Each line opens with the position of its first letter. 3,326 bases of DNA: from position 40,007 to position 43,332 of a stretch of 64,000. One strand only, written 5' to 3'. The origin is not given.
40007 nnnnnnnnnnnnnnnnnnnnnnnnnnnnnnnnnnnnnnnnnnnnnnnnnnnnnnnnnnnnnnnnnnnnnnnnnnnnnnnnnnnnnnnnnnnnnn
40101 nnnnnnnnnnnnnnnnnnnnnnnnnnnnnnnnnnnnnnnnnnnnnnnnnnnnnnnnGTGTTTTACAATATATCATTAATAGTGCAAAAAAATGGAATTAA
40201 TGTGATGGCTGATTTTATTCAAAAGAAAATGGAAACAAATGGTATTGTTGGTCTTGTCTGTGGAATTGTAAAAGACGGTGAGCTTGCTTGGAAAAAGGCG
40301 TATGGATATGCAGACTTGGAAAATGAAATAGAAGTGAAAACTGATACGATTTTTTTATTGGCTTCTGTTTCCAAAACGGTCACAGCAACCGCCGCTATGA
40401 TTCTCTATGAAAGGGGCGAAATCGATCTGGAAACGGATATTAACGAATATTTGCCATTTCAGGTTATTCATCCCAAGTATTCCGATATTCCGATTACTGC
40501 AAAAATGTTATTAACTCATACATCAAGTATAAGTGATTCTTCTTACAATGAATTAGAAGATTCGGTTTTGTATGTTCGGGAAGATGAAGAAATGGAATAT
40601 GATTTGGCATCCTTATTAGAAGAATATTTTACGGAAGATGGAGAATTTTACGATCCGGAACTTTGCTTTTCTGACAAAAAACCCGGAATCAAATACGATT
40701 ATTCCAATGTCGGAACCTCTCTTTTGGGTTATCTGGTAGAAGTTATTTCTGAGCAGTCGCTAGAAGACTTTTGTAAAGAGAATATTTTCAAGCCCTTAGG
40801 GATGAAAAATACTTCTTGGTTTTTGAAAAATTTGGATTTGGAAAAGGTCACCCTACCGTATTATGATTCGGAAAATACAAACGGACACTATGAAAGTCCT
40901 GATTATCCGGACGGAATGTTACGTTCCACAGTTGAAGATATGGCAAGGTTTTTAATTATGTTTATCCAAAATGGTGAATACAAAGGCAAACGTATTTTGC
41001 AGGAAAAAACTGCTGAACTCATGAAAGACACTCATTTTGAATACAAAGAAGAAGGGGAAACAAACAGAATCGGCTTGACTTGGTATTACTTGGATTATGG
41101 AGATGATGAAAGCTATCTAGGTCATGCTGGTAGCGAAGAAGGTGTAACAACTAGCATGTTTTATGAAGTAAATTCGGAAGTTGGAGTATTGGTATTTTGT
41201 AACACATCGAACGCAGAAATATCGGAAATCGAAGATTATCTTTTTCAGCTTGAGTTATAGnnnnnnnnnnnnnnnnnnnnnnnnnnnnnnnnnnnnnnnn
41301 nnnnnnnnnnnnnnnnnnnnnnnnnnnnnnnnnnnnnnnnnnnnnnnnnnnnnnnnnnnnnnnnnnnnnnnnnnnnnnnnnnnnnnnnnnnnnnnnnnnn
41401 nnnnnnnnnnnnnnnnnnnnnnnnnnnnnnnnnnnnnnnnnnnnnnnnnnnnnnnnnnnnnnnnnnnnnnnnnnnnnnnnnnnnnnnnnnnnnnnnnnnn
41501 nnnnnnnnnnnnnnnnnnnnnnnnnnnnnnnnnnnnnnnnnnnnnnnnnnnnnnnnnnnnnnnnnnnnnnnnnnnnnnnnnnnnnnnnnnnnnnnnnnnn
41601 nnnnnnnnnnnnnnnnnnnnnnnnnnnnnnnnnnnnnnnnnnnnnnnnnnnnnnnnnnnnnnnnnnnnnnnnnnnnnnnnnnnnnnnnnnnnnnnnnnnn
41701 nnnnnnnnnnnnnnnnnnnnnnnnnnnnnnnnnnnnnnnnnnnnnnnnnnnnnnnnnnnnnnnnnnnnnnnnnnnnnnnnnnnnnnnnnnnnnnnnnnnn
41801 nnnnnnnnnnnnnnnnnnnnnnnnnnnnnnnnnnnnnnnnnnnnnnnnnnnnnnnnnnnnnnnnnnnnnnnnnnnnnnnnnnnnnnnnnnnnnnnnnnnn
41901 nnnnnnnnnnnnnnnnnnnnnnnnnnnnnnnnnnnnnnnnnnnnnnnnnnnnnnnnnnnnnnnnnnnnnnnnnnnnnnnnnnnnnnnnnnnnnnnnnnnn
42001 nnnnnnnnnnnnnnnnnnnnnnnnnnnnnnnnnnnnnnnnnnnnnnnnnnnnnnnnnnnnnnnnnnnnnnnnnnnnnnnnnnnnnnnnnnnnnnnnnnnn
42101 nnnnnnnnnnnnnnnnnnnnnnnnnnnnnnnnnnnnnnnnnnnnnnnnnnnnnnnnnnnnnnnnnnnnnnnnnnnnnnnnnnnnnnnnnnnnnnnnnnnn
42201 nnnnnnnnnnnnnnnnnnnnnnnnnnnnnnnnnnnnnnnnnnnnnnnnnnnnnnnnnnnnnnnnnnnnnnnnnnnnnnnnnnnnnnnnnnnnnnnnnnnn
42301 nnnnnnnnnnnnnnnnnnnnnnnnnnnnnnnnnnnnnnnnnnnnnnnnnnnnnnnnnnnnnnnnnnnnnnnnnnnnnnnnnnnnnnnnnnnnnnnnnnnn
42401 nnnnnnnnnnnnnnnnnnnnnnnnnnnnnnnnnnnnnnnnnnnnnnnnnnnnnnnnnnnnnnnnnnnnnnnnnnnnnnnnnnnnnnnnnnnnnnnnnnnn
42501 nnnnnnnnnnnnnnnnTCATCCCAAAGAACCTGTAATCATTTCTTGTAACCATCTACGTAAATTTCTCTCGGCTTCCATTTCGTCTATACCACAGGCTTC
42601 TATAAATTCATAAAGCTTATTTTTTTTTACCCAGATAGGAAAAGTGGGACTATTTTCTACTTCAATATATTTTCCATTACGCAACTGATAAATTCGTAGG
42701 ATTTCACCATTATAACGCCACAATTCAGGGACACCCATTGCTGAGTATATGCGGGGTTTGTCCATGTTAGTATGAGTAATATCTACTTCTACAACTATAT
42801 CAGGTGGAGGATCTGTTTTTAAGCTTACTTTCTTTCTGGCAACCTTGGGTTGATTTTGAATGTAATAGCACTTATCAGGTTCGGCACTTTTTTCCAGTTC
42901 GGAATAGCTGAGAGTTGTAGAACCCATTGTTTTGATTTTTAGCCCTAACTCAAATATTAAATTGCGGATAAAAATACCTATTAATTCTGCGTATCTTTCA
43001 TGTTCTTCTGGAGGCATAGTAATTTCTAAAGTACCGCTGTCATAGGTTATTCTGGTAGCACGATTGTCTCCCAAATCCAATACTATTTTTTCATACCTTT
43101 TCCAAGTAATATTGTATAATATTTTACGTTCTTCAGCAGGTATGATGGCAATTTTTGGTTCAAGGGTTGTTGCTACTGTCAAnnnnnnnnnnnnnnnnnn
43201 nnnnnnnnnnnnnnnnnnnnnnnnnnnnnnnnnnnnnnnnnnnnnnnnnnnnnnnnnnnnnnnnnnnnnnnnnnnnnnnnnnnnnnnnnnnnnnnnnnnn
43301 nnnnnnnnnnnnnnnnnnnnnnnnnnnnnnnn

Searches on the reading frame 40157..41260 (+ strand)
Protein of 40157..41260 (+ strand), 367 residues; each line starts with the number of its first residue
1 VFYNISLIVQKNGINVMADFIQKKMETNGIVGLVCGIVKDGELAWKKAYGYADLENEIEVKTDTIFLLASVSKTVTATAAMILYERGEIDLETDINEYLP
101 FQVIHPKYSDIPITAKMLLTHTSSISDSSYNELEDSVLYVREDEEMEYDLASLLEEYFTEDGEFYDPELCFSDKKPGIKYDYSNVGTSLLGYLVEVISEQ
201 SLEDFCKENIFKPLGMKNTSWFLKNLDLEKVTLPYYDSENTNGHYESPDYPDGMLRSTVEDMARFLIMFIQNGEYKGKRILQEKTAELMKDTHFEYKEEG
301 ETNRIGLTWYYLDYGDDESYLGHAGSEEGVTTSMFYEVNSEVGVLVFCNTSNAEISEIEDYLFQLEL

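Call 65: search_protein_families(library=pfam, proteins=[window:40157-41260:+], max_evalue=0.00001)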
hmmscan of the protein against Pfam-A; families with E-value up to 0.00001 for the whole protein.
window:40157-41260:+ (367 aa): 1 family
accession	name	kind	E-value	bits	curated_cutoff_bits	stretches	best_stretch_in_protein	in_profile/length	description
PF00144.29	Beta-lactamase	-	7.4e-60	203.3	27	1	18-353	2-313/329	Beta-lactamase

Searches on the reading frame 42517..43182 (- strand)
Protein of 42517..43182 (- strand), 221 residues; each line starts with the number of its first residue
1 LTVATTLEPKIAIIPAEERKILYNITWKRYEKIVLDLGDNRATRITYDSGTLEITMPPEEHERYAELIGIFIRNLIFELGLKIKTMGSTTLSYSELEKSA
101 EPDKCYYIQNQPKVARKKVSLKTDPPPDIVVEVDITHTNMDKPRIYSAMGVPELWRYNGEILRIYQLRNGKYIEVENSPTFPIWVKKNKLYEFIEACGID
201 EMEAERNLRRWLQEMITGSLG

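Call 26: search_protein_families(library=pfam, proteins=[window:42517-43182:-])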
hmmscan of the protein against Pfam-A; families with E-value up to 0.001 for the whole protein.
window:42517-43182:- (221 aa): 1 family
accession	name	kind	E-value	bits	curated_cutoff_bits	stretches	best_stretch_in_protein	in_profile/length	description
PF05685.18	Uma2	-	6.2e-22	78.3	27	1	34-179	8-153/172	Putative restriction endonuclease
